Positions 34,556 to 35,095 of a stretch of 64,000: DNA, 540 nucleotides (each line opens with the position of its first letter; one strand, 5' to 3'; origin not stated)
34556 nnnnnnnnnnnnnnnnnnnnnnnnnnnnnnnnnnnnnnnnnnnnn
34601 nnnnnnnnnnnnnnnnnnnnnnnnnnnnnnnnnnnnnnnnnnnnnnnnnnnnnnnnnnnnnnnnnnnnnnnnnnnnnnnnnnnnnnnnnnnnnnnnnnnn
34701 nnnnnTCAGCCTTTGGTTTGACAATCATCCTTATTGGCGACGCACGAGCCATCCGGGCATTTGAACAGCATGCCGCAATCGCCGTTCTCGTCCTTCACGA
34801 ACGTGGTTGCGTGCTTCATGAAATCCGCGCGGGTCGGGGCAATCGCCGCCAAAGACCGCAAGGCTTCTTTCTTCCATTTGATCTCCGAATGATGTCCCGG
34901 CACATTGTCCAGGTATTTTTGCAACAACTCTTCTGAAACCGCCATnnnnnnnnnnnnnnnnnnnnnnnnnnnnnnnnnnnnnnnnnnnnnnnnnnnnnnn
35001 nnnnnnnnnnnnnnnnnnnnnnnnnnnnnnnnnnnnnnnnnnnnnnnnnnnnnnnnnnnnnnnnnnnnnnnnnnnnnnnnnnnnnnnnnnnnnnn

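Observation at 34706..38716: ECF sigma, then PD40-propeller Ser/Thr kinase, then a small four-Cys protein: an operon divergent from a secreted-protein locus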

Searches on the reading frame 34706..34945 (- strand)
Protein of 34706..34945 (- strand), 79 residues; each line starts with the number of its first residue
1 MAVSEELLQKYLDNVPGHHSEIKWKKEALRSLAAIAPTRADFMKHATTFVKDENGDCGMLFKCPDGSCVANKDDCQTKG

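Call 3: search_protein_families(library=pfam, proteins=[window:34706-34945:-], max_evalue=0.01)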
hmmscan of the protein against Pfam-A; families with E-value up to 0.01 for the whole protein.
window:34706-34945:- (79 aa): 0 families

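Call 4: search_protein_families(library=ncbifam, proteins=[window:34706-34945:-], max_evalue=0.01)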
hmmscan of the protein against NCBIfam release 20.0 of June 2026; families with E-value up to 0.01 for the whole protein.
window:34706-34945:- (79 aa): 0 families

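Call 14: find_homologous_proteins(query=window:34709-34945:-, max_evalue=0.01)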
Query window:34709-34945:- (79 aa): 2 proteins with E <= 0.01 among 2 candidates.
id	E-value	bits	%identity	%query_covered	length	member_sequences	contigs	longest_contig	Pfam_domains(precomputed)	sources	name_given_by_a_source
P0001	5.6e-43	162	91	100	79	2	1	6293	-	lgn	-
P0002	2.6e-26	109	66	100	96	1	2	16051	-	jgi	jgi:hypothetical protein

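Call 15: find_encoding_contigs(protein=P0001, flank=10000)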
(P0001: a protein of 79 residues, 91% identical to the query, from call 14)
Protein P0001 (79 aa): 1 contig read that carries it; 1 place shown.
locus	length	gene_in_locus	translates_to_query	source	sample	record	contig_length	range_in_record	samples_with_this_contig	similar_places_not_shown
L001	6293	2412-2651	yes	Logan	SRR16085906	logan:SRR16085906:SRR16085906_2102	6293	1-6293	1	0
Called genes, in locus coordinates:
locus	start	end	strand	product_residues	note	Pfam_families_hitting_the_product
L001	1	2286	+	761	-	?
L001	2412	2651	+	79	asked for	-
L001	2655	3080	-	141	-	PF00376:MerR, PF13411:MerR_1, PF13591:MerR_2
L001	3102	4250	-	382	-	PF00226:DnaJ, PF01556:DnaJ_C, PF27659:CHP02642 (faint), PF00684:DnaJ_CXXCXGXG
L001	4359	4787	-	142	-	PF00011:HSP20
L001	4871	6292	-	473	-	?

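Call 16: find_encoding_contigs(protein=P0002, flank=10000)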
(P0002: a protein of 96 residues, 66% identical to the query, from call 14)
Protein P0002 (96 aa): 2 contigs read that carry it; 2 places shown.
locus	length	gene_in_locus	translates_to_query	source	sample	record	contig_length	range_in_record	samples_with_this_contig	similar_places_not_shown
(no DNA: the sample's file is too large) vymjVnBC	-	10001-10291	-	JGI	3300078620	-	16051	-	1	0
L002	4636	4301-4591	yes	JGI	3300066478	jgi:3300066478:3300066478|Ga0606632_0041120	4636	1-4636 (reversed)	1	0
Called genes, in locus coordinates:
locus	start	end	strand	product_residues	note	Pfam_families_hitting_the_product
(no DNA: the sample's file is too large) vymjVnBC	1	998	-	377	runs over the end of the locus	PF12704:MacB_PCD, PF02687:FtsX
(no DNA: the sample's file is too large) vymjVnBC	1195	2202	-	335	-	PF00108:Thiolase_N (weak), PF08545:ACP_syn_III, PF08541:ACP_syn_III_C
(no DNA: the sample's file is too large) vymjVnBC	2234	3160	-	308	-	PF08241:Methyltransf_11 (faint), PF13649:Methyltransf_25 (weak), PF13847:Methyltransf_31 (weak)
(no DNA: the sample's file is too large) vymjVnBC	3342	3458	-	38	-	-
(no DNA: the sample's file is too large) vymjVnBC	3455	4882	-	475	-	-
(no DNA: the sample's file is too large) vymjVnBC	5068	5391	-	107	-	-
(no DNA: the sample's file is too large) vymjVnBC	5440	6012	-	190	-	PF10030:DUF2272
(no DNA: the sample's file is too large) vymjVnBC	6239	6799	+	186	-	PF07638:Sigma70_ECF, PF08281:Sigma70_r4_2, PF04545:Sigma70_r4 (weak)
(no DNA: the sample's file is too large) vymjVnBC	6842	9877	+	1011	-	PF03109:ABC1 (faint), PF00069:Pkinase, PF01636:APH (faint), PF07714:PK_Tyr_Ser-Thr, PF10647:Gmad1 (faint), PF25174:Beta-prop_THOC3 (faint), PF26549:Tricorn_N (weak), PF26549:Tricorn_N (weak), +3 more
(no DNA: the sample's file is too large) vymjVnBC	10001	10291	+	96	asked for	-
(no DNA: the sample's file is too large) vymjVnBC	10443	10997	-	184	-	PF01885:PTS_2-RNA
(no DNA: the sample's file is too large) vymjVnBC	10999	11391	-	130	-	PF01850:PIN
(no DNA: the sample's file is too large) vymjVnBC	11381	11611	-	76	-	-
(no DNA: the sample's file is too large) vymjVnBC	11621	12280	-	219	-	?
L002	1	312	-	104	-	?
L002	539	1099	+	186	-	PF07638:Sigma70_ECF, PF08281:Sigma70_r4_2, PF04545:Sigma70_r4 (weak)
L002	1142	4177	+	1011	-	PF03109:ABC1 (faint), PF00069:Pkinase, PF01636:APH (faint), PF07714:PK_Tyr_Ser-Thr, PF10647:Gmad1 (faint), PF25174:Beta-prop_THOC3 (faint), PF26549:Tricorn_N (weak), PF26549:Tricorn_N (weak), +3 more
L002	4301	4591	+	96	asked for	-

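Call 24: search_protein_representatives(alignment_id=A1)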
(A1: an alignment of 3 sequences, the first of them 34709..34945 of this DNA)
Query: 3 sequences, 79 profile positions. Proteins with E-value up to 0.001 (for the whole library): 8; up to 1e-10: 1; up to 1e-30: 0. The best 8 are listed.
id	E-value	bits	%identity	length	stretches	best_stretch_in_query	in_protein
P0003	4.1e-26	107.1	-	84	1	1-79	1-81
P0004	2.3e-08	50.2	-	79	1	5-76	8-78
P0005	3.7e-08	49.6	-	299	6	60-77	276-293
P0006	1.9e-06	44.0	-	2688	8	63-74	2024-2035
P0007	2.3e-05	40.6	-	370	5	28-70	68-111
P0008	3.2e-05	40.1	-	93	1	5-78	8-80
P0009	4.4e-04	36.5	-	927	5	53-76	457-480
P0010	5.4e-04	36.2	-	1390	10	52-77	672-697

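Call 26: find_encoding_contigs(protein=P0003, flank=10000)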
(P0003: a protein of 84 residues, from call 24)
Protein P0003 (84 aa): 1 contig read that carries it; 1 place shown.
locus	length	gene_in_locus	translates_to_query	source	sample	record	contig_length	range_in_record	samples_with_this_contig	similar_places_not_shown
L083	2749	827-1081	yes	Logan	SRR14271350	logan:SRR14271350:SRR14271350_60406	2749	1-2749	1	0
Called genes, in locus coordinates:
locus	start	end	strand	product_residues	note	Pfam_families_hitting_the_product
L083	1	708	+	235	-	?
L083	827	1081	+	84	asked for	-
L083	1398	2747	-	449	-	?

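Call 27: find_encoding_contigs(protein=P0004, flank=10000)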
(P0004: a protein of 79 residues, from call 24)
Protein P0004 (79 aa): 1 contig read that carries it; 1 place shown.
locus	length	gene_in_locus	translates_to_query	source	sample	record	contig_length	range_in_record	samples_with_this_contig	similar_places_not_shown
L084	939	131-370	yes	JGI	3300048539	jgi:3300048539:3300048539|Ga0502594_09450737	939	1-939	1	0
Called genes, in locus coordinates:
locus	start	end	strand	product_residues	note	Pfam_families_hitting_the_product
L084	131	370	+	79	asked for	-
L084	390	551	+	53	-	-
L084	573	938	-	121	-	?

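Call 28: find_encoding_contigs(protein=P0008, flank=10000)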
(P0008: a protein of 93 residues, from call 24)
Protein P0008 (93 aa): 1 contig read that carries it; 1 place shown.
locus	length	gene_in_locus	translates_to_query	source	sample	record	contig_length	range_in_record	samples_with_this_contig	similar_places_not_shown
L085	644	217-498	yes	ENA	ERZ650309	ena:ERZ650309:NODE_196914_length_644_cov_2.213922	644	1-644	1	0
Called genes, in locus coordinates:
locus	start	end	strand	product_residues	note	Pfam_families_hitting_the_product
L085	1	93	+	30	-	?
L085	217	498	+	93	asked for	-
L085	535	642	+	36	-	?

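Call 53: search_protein_families(library=pfam, alignment_id=A5, max_evalue=10)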
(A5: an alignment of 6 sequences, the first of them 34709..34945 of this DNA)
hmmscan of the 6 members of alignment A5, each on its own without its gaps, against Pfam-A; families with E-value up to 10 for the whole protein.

A. member 1, window:34709-34945:- (79 aa): 0 families

B. families by the number of members that match (of 6 scanned): 5 families
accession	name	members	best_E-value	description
PF00057.23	Ldl_recept_a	2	0.0012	Low-density lipoprotein receptor domain class A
PF06371.19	Drf_GBD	1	0.015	Diaphanous GTPase-binding Domain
PF24598.1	DOP1_C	1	0.058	DOP1 C-terminal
PF09412.15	XendoU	1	0.1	Endoribonuclease XendoU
PF05612.17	Leg1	1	0.12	Leg1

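Call 62: predict_structure(alignment_id=A5)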
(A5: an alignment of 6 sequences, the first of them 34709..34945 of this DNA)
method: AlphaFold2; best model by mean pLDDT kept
length: 79 residues; sequences in the alignment: 6
mean_pLDDT: 84.7   pTM: 0.68
mean pLDDT of the five models: 84.7, 84.4, 83.7, 83.3, 82.2
residues with pLDDT >= 90: 16; 70-90: 58; 50-70: 4; < 50: 1
segments of 3 or more residues with pLDDT < 50: none
pLDDT, mean of each block of 10 residues (from residue 1): 83 88 91 88 88 84 85 68
secondary structure, 60 per line:
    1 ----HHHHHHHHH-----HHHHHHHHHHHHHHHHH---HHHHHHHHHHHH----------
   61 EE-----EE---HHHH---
elements in order: H5-13 H19-35 H39-50 H73-76

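Call 67: fold_search(model_id=the predicted structure, library=pdb)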
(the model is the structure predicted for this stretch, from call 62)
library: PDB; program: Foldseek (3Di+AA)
matches with E <= 10: 32; with E <= 0.001: 0
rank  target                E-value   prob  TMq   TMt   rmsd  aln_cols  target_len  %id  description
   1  5acb_B                4.1e+00  0.14  0.29  0.10   1.9        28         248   18  Crystal Structure of the Human Cdk12-Cyclink Complex (released 2016-06-15)
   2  5efq_B                4.9e+00  0.13  0.29  0.11   1.9        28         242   18  Crystal structure of human Cdk13/Cyclin K in complex with ADP-aluminum fluoride (released 2015-12-30)
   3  1oks                  6.3e+00  0.10  0.39  0.51   3.1        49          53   16  Crystal structure of the measles virus phosphoprotein XD domain (released 2003-09-01)
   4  6zk9_f                6.3e+00  0.06  0.29  0.21   6.2        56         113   18  Peripheral domain of open complex I during turnover (released 2020-10-07)
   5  8zdr_C                6.3e+00  0.04  0.25  0.06   6.7        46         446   20  Cryo-EM structure of the Cas9d-sgRNA-target DNA complex (released 2025-02-19)
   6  8a8u_A                6.3e+00  0.04  0.26  0.06   8.4        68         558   12  Mycobacterium tuberculosis ClpC1 hexamer structure (released 2022-10-26)
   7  8xon_O                6.3e+00  0.04  0.25  0.06   8.4        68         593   15  Cryo-EM structure of the ClpC1:ClpP1P2 degradation complex in Streptomyces hawaiiensis (released 2024-03-27)
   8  4un0_B                6.7e+00  0.10  0.30  0.11   1.8        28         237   18  Crystal structure of the human CDK12-cyclinK complex (released 2014-06-04)
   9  6ckx_B                6.7e+00  0.10  0.29  0.11   2.0        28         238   18  Structure of CDK12/CycK in complex with a small molecule inhibitor N-(4-(1-methyl-1H-pyrazol-4-yl)phenyl)-N-((1r,4r)-4 (released 2018-08-29)
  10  8bu2_I                6.7e+00  0.10  0.29  0.10   1.9        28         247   18  Structure of DDB1 bound to DS18-engaged CDK12-cyclin K (released 2023-09-13)
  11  7qsd_V                6.7e+00  0.06  0.29  0.21   5.4        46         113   17  Bovine complex I in the active state at 3.1 A (released 2022-03-02)
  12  3g6k_E                6.7e+00  0.05  0.27  0.09  10.6        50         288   18  Crystal Structure of Candida glabrata FMN Adenylyltransferase in complex with FAD and Inorganic Pyrophosphate (released 2009-05-26)
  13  6h3r_A                7.2e+00  0.09  0.38  0.27   4.1        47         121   21  Crystal structure of Smad2 without exon -MH1 bound to the CAGAC site. (released 2019-09-18)
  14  5acb_A                7.2e+00  0.09  0.29  0.11   1.9        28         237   18  Crystal Structure of the Human Cdk12-Cyclink Complex (released 2016-06-15)
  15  3lr2_B                7.2e+00  0.04  0.28  0.20   5.6        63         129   16  Self-assembly of spider silk proteins is controlled by a pH-sensitive relay (released 2010-05-12)
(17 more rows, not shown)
